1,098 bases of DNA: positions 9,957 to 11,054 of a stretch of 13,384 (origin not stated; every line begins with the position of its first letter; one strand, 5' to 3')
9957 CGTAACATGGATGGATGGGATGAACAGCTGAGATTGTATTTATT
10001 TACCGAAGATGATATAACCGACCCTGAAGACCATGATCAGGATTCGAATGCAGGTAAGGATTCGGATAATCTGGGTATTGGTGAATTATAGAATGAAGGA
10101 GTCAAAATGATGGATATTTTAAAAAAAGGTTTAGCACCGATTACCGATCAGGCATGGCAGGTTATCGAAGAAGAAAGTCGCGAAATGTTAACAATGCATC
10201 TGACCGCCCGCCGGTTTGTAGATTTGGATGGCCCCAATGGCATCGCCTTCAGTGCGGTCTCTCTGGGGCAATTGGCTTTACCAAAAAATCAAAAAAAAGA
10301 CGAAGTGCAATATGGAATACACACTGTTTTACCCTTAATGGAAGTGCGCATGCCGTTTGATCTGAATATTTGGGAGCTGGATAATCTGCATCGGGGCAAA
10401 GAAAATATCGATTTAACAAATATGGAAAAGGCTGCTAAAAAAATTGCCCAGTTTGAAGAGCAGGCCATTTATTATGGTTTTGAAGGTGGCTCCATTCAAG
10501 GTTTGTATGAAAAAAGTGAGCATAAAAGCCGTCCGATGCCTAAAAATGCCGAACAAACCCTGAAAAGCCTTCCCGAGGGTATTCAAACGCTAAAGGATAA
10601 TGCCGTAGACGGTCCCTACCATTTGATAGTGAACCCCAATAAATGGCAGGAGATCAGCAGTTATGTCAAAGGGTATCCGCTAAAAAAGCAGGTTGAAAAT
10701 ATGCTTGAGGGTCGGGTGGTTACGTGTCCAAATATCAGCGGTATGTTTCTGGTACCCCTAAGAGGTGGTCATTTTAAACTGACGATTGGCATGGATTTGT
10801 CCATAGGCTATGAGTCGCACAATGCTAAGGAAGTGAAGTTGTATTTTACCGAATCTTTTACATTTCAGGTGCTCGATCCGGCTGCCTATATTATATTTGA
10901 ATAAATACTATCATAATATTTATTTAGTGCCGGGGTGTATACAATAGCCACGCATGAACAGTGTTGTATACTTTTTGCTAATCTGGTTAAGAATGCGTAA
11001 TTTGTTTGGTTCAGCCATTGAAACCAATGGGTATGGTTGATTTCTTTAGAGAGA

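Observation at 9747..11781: Encapsulin-EncFtn iron-storage operon directly linked to the Sec-peroxiredoxin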

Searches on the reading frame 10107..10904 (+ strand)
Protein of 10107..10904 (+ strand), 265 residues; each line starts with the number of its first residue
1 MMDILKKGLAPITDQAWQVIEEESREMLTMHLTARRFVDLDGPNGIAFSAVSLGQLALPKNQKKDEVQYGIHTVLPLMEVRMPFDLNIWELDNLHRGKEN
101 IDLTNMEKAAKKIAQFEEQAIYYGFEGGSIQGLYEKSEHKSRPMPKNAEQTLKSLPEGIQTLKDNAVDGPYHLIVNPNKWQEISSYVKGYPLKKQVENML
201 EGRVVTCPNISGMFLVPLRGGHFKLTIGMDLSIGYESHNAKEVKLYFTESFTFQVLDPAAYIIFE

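Call 3: search_protein_families(library=pfam, proteins=[window:10107-10901:+], max_evalue=0.01)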
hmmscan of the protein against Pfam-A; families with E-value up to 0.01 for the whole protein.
window:10107-10901:+ (265 aa): 1 family
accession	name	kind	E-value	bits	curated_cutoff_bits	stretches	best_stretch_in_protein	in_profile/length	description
PF04454.18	Linocin_M18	-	2.5e-78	263.3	24.3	1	2-252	1-253/253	Encapsulating protein for peroxidase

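Call 9: find_encoding_contigs(protein=window:10107-10904:+, flank=10000, max_places=10)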
Protein window:10107-10904:+ (265 aa): no gene with exactly this product is on record in the collection.

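Call 10: find_homologous_proteins(query=window:10107-10901:+, max_evalue=1e-20)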
Query window:10107-10901:+ (265 aa): 217 proteins with E <= 1e-20 among 432 candidates; the best 120 are listed.
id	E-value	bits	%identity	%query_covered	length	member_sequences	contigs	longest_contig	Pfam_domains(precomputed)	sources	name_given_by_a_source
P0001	8.4e-175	597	100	100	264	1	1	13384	PF04454.19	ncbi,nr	ncbi:MAG: bacteriocin [Caldithrix sp.]|nr:bacteriocin [Caldithrix sp.]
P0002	2.8e-103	362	59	100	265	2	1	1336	PF04454.19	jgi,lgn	jgi:uncharacterized linocin/CFP29 family protein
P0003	1.4e-100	354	59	100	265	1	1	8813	PF04454.19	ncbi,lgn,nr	ncbi:bacteriocin family protein [candidate division KSB1 bacterium]|nr:bacteriocin family protein [c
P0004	4.8e-99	349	56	100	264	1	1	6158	PF04454.19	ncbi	-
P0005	4.6e-98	345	56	100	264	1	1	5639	PF04454.19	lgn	-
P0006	2.8e-96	340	55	100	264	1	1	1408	PF04454.19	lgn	-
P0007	3.9e-95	336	56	100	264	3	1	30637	PF04454.19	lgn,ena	-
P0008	2.6e-94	333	56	100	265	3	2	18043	PF04454.19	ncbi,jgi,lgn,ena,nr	ncbi:MAG TPA: family 1 encapsulin nanocompartment shell protein [bacterium]|nr:family 1 encapsulin n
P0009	8.0e-93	328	54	100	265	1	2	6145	PF04454.19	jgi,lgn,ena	-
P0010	6.3e-92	325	55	100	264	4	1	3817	PF04454.19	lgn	-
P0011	1.1e-91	325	53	100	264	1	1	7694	PF04454.19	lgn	-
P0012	1.9e-91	324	52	100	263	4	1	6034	PF04454.19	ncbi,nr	ncbi:MAG: bacteriocin [Bacteroidetes bacterium]|nr:MAG: bacteriocin [Bacteroidota bacterium]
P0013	4.7e-91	322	53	100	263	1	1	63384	PF04454.19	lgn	-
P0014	7.4e-91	322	55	100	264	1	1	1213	PF04454.19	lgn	-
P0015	7.8e-91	322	54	100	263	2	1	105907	PF04454.19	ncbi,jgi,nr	ncbi:MAG: family 1 encapsulin nanocompartment shell protein [Bacteroides sp.]|jgi:uncharacterized li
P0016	1.1e-90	321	55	100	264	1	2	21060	PF04454.19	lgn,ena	-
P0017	2.0e-90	320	54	100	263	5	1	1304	PF04454.19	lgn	-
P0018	3.2e-90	320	54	100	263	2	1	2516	PF04454.19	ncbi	-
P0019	6.7e-90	319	54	100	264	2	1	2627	PF04454.19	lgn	-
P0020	7.3e-90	319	53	100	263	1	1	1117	PF04454.19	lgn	-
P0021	1.0e-89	318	52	100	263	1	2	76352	PF05065.20,PF04454.19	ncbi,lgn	-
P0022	1.1e-89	318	53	100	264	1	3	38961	PF04454.19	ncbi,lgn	-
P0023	1.1e-89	318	51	100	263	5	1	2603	PF04454.19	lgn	-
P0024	1.3e-89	318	53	100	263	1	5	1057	PF05065.20,PF04454.19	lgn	-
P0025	1.5e-89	318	52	100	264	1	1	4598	PF04454.19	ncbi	ncbi:MAG: family 1 encapsulin nanocompartment shell protein [Bacteroidales bacterium]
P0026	2.5e-89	317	53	100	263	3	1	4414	PF04454.19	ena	-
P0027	3.0e-89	316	54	100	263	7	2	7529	PF04454.19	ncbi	ncbi:MAG: family 1 encapsulin nanocompartment shell protein [Marinilabiliaceae bacterium]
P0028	4.3e-89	316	52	100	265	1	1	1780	PF04454.19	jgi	jgi:uncharacterized linocin/CFP29 family protein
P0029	5.7e-89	316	54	100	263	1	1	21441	PF04454.19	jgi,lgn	jgi:uncharacterized linocin/CFP29 family protein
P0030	6.6e-89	315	54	100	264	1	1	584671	PF04454.19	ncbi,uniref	ncbi:family 1 encapsulin nanocompartment shell protein [Thermophagus sp. OGC60D27]|uniref:family 1 e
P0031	7.2e-89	315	53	100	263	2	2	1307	PF04454.19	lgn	-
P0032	1.1e-88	315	53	100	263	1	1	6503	PF04454.19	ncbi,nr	ncbi:bacteriocin [candidate division KSB1 bacterium]|nr:bacteriocin [candidate division KSB1 bacteri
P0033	1.5e-88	314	55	99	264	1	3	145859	PF04454.19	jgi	jgi:uncharacterized linocin/CFP29 family protein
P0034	1.7e-88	314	52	100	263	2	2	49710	PF04454.19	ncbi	-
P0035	2.1e-88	314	53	100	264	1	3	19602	PF04454.19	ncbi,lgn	ncbi:MAG: family 1 encapsulin nanocompartment shell protein [Bacteroidales bacterium]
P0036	2.7e-88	313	54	100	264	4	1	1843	PF04454.19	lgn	-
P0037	3.3e-88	313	53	100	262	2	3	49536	PF04454.19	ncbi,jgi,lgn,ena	-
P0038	4.5e-88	313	52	100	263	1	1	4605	PF04454.19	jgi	-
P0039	4.9e-88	313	52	100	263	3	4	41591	PF05065.20,PF04454.19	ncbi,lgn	ncbi:MAG: family 1 encapsulin nanocompartment shell protein [Bacteroidales bacterium]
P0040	7.3e-88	312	53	100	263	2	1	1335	PF04454.19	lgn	-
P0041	1.2e-87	311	52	100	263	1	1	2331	PF04454.19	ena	-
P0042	1.2e-87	311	53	100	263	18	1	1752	PF04454.19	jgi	jgi:uncharacterized linocin/CFP29 family protein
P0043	1.3e-87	311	52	100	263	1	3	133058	PF04454.19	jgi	jgi:uncharacterized linocin/CFP29 family protein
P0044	1.3e-87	311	53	100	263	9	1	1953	PF04454.19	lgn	-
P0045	2.1e-87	310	51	100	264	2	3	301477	PF09950.16,PF04454.19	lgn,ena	-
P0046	2.1e-87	310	52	100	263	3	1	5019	PF04454.19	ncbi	-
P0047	2.2e-87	310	51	98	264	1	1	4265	PF04454.19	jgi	-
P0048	2.4e-87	310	52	100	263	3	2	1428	PF04454.19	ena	-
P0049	2.5e-87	310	54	100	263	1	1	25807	PF04454.19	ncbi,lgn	ncbi:MAG: family 1 encapsulin nanocompartment shell protein [Bacteroidota bacterium]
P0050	2.8e-87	310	51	100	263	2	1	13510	PF04454.19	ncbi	-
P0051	3.4e-87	310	52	100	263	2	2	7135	PF04454.19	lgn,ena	-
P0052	4.6e-87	309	53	100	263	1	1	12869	PF05065.20,PF04454.19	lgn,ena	-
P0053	5.1e-87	309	53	100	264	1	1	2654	PF04454.19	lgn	-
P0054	5.7e-87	309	51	100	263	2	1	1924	PF04454.19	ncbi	-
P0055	5.8e-87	309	52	100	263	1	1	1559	PF04454.19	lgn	-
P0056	6.6e-87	309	52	100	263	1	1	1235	PF04454.19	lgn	-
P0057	7.7e-87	309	53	100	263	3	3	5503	PF04454.19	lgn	-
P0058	9.7e-87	308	54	100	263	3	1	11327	PF04454.19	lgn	-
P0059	1.0e-86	308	53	100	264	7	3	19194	PF04454.19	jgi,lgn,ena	-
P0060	1.8e-86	307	53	100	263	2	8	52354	PF04454.19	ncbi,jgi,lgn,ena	-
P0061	2.2e-86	307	52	100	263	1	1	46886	PF04454.19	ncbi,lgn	-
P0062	2.5e-86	307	53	100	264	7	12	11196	PF04454.19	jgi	jgi:uncharacterized linocin/CFP29 family protein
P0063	3.1e-86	307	51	100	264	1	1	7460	PF04454.19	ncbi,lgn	-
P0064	5.2e-86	306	51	100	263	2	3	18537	PF04454.19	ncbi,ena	-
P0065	5.4e-86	306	50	98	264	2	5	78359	PF04454.19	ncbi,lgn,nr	ncbi:MAG: bacteriocin family protein [Bacteroidales bacterium]|nr:bacteriocin family protein [Bacter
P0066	5.6e-86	306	52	100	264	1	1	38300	PF04454.19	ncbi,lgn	-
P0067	6.3e-86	306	50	100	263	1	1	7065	PF04454.19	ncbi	-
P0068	6.9e-86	305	52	99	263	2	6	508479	PF04454.19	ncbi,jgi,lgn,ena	jgi:uncharacterized linocin/CFP29 family protein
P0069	7.4e-86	305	51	100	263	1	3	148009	PF04454.19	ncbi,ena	-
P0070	7.8e-86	305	50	100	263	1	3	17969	PF04454.19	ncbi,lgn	-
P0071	8.4e-86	305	52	100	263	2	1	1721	PF04454.19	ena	-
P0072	8.5e-86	305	52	100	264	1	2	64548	PF04454.19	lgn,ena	-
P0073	9.0e-86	305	53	100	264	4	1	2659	PF04454.19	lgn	-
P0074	1.0e-85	305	53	99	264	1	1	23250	PF04454.19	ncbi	-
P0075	1.1e-85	305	52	100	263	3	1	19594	PF04454.19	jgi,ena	-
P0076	1.2e-85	305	53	100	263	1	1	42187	PF04454.19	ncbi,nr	ncbi:family 1 encapsulin nanocompartment shell protein [Marinilabiliaceae bacterium ANBcel2]|nr:fami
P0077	2.0e-85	304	51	100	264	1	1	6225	PF04454.19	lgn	-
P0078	2.3e-85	304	51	100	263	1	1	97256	PF04454.19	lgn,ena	-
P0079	2.8e-85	304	53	100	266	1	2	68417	PF04454.19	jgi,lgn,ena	-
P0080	2.9e-85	303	51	100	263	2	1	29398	PF04454.19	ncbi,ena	-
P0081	3.1e-85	303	51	99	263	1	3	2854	PF04454.19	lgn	-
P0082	4.5e-85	303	52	100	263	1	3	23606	PF04454.19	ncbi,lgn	-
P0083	4.8e-85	303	51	100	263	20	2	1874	PF05065.20,PF04454.19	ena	-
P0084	4.9e-85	303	50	100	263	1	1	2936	PF04454.19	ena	-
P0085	5.9e-85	302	53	99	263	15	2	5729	PF04454.19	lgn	-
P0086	6.1e-85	302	52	100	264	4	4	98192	PF04454.19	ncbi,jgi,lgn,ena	-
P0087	1.0e-84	302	50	100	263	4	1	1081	PF04454.19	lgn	-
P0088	1.1e-84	302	52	100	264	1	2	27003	PF04454.19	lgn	-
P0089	1.3e-84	301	51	100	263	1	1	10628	PF04454.19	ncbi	-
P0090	1.5e-84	301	51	100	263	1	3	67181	PF04454.19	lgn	-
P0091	1.5e-84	301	51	100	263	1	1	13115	PF04454.19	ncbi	-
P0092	1.6e-84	301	52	100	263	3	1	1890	PF04454.19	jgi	jgi:uncharacterized linocin/CFP29 family protein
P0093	1.7e-84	301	51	100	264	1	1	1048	PF04454.19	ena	-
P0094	1.9e-84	301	50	100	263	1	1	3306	PF04454.19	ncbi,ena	-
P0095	2.0e-84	301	50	100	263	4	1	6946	PF04454.19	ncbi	-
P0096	2.9e-84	300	52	100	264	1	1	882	PF04454.19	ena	-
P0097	3.5e-84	300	52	100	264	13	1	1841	PF04454.19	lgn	-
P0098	4.2e-84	300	52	100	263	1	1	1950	PF04454.19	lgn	-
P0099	4.6e-84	300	50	99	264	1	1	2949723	PF04454.19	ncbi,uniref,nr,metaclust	ncbi:family 1 encapsulin nanocompartment shell protein [Kiritimatiella glycovorans]|uniref:Putative 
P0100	4.9e-84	299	52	98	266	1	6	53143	PF04454.19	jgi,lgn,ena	-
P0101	5.1e-84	299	51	100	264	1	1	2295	PF04454.19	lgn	-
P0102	5.2e-84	299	49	100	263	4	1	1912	PF04454.19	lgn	-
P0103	5.9e-84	299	51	100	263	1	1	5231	PF04454.19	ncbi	-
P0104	7.3e-84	299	50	100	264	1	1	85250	PF04454.19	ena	-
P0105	9.3e-84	298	52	100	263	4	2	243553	PF04454.19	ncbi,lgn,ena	ncbi:MAG: family 1 encapsulin nanocompartment shell protein [Bacteroidales bacterium]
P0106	1.0e-83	298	50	100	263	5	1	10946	PF04454.19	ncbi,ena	-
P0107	1.1e-83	298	50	100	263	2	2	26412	PF04454.19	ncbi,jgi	-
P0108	1.6e-83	298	50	100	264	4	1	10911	PF04454.19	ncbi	ncbi:MAG: family 1 encapsulin nanocompartment shell protein [Perlabentimonas sp.]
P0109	1.7e-83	298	50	100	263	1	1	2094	PF04454.19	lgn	-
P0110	1.8e-83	298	52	100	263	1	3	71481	PF04454.19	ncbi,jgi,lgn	-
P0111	1.9e-83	298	49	100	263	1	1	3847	PF04454.19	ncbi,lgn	-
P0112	2.3e-83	297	50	100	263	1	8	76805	PF04454.19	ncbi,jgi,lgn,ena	-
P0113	2.9e-83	297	50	100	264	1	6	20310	PF04454.19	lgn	-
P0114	2.9e-83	297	51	100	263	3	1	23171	PF04454.19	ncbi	-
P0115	3.0e-83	297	51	100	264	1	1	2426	PF04454.19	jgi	jgi:uncharacterized linocin/CFP29 family protein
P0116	3.5e-83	297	51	100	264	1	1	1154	PF09950.16,PF04454.19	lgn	-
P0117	5.8e-83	296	50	100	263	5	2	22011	PF04454.19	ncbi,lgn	-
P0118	6.5e-83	296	52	100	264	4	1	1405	PF04454.19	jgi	jgi:uncharacterized linocin/CFP29 family protein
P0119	1.1e-82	295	50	99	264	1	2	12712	PF04454.19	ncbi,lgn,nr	ncbi:MAG: bacteriocin family protein [Verrucomicrobia bacterium]|nr:bacteriocin family protein [Verr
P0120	1.4e-82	295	49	99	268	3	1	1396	PF04454.19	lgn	-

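Call 13: find_related_loci(query=A1, collection=genome_contigs, flank=6000)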
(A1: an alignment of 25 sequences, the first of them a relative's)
Query A1 (264 aa) in genome_contigs; peptide patterns used: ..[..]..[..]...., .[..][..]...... (x = any residue, [..] = any of these).
599 stretches matched a pattern (row limit reached: there are more); 541 encode a relative of the query (tblastn E <= 1e-3); the best 80 are kept; 80 distinct loci.
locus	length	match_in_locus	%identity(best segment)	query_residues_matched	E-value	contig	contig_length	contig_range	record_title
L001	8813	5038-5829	59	1-264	3e-109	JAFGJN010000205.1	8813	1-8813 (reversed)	MAG: candidate division KSB1 bacterium isolate Zod_Metabat.28 k87_7048938, whole genome shotgun sequence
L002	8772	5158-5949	56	1-264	2e-102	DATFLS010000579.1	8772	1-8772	MAG TPA_asm: bacterium isolate SMAG_U9204 k141_188832, whole genome shotgun sequence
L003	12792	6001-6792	56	1-264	4e-101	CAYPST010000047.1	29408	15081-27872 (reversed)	MAG TPA_asm: uncultured bacterium isolate SRP141376_co1_385 genome assembly, contig: NODE_3647_length_29408_cov_6.298947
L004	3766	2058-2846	53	1-264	3e-101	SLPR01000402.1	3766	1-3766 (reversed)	MAG: Bacteroidales bacterium isolate CSSed165cm_502 CSSed16-5cm-137354, whole genome shotgun sequence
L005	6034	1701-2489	52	1-264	6e-100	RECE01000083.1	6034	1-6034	MAG: Bacteroidetes bacterium isolate DLM2.Bin11 NODE_22559_length_6034_cov_26.6468, whole genome shotgun sequence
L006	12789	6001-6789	53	1-264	6e-99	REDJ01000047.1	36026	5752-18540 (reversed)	MAG: Bacteroidetes bacterium isolate GEM2.Bin22 NODE_1059_length_36026_cov_21.2155, whole genome shotgun sequence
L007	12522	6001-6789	51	1-264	3e-98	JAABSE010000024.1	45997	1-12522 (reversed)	MAG: Sphingobacteriia bacterium isolate S10.Bin064 NODE_24_length_45997_cov_28.05, whole genome shotgun sequence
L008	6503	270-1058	53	1-264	7e-98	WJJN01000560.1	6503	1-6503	MAG: candidate division KSB1 bacterium isolate Bin_079 k141_1796524, whole genome shotgun sequence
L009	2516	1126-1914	54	1-264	3e-101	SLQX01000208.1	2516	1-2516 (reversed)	MAG: Bacteroidales bacterium isolate CSSed165cm_555 CSSed16-5cm-257071, whole genome shotgun sequence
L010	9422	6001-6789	53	1-264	5e-98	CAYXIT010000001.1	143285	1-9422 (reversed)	MAG TPA_asm: uncultured Bacteroidales bacterium isolate binchicken_co405_345 genome assembly, contig: NODE_126_length_14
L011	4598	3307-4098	52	1-264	1e-97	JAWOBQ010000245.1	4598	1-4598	MAG: Bacteroidales bacterium isolate BLK3-3.bin.221 k191_2603780, whole genome shotgun sequence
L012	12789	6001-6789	52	1-264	1e-97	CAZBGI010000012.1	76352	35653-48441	MAG TPA_asm: uncultured Bacteroidales bacterium isolate SRP252850_co1_28 genome assembly, contig: NODE_342_length_76352_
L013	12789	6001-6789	54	1-264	3e-97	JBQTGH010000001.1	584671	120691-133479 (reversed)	Thermophagus sp. OGC60D27 NODE_1_length_584671_cov_198.992699, whole genome shotgun sequence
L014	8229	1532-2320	52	1-264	4e-97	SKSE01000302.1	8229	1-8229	MAG: Bacteroidales bacterium isolate CSSed162cmA_513 CSSed16-2cmA-36442, whole genome shotgun sequence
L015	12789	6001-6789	53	1-264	9e-97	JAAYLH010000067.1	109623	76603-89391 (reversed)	MAG: Bacteroidales bacterium isolate AS15tlH2ME_224 52453_AS15, whole genome shotgun sequence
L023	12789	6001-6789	52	1-264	5e-96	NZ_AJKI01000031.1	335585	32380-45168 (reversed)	Marinilabilia salmonicolor JCM 21150 Contig31, whole genome shotgun sequence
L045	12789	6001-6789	51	1-264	2e-93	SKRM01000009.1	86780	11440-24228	MAG: Bacteroidales bacterium isolate CSSed162cmA_488 CSSed16-2cmA-96, whole genome shotgun sequence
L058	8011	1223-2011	51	1-264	5e-92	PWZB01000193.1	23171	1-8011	MAG: Bacteroidales bacterium isolate T3Sed10_157R1 T3-Sed10-C3701, whole genome shotgun sequence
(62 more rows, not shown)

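Call 38: search_protein_families(library=ncbifam, proteins=[window:10110-10901:+], max_evalue=0.001)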
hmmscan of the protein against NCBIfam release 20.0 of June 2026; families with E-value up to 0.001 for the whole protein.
window:10110-10901:+ (264 aa): 1 family
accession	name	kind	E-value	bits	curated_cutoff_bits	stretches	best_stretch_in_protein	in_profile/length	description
NF041155.2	encap_f1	equivalog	2.8e-79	266.2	100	1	4-262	1-260/261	family 1 encapsulin nanocompartment shell protein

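Call 40: search_solved_structures(query=window:10110-10901:+, max_evalue=1e-10)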
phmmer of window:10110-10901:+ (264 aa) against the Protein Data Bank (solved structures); distinct sequences matched with E-value up to 1e-10: 23.
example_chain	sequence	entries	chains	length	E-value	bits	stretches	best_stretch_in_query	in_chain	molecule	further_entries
3dkt_A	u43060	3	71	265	3.2e-62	213.1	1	1-263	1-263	Maritimacin | Type 1 encapsulin shell protein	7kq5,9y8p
7mu1_A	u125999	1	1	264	3.2e-62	213.1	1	1-263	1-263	Maritimacin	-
7lij_A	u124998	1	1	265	3.3e-62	213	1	1-263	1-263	Maritimacin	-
7lik_A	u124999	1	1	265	3.3e-62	213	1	1-263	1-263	Maritimacin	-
7k5w_A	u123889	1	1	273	3.5e-62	213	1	1-263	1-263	Maritimacin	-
7lil_A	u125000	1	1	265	3.9e-61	209.5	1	1-263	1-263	Maritimacin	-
7lis_A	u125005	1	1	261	1.9e-60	207.3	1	1-263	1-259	Maritimacin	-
7lim_A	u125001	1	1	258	1.7e-58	200.9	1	1-263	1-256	Maritimacin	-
6wkv_A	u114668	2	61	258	1.9e-58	200.7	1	1-263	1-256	Encapsulin | Maritimacin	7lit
7lii_A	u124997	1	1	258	4.4e-58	199.5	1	1-263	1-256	Maritimacin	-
7odw_A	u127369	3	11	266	4.4e-55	189.7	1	1-261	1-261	Linocin_M18 bacteriocin protein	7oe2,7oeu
9ry4_A0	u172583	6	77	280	1.1e-48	168.7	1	3-261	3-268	Type 1 encapsulin shell protein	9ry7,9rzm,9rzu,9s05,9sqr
8u50_A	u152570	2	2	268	3.1e-48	167.3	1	3-260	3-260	Klebsiella pneumoniae family 1 encapsulin shell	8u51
9e5e_A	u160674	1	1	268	6e-48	166.3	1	3-259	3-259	Bacteriocin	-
7boj_A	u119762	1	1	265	1.6e-47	165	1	3-255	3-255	29 kDa antigen Cfp29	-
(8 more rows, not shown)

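Call 53: search_protein_families(library=pfam, proteins=[L005:1-480:-, L004:903-1349:-, L045:6933-8594:-, L058:196-747:-, L010:2748-4787:-, L023:8324-8908:-], max_evalue=0.0001)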
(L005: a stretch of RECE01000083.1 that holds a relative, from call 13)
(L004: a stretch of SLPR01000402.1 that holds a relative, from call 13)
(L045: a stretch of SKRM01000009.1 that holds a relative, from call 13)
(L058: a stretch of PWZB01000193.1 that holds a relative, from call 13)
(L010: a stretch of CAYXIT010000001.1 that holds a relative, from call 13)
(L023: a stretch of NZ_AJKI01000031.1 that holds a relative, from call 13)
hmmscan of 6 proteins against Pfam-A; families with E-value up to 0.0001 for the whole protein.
L005:1-480:- (159 aa): 1 family
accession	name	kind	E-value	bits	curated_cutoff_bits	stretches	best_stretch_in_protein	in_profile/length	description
PF00210.30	Ferritin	-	9.9e-23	81.1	24.5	1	19-159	1-138/142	Ferritin-like domain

L004:903-1349:- (148 aa): 2 families
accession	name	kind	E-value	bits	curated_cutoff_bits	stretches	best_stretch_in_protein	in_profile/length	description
PF01475.25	FUR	-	1.6e-24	86.8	23.1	1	14-132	2-120/121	Ferric uptake regulator family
PF03965.22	Penicillinase_R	-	5.5e-06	27.1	22.6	1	18-129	1-110/115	Penicillinase repressor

L045:6933-8594:- (553 aa): 3 families
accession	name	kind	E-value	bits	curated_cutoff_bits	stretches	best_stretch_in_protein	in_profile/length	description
PF00924.24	MS_channel_2nd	-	2e-22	79.5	20.2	1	353-418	1-66/68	Mechanosensitive ion channel, beta-domain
PF21088.3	MS_channel_1st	-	8.2e-08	32.5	23.1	1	312-352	2-42/42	Mechanosensitive ion channel, transmembrane helices 2/3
PF21082.3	MS_channel_3rd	-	6.8e-07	30.1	21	1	430-512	5-87/88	Mechanosensitive ion channel MscS, C-terminal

L058:196-747:- (183 aa): 2 families
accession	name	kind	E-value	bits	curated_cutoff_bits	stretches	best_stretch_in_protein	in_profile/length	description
PF00881.29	Nitroreductase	-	1.5e-32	113.6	23.5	1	10-158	3-167/167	Nitroreductase family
PF14512.11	TM1586_NiRdase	-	7.1e-20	72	27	2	107-179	82-153/215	Putative TM nitroreductase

L010:2748-4787:- (679 aa): 0 families

L023:8324-8908:- (195 aa): 3 families
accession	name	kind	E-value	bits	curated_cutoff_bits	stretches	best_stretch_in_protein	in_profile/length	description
PF00578.27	AhpC-TSA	-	3.4e-35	121.1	26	1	5-135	1-123/124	AhpC/TSA family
PF08534.16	Redoxin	-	1.1e-16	61.4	26.6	1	6-137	3-132/148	Redoxin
PF10417.14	1-cysPrx_C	-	6e-12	45.8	21.1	1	156-191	1-37/41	C-terminal domain of 1-Cys peroxiredoxin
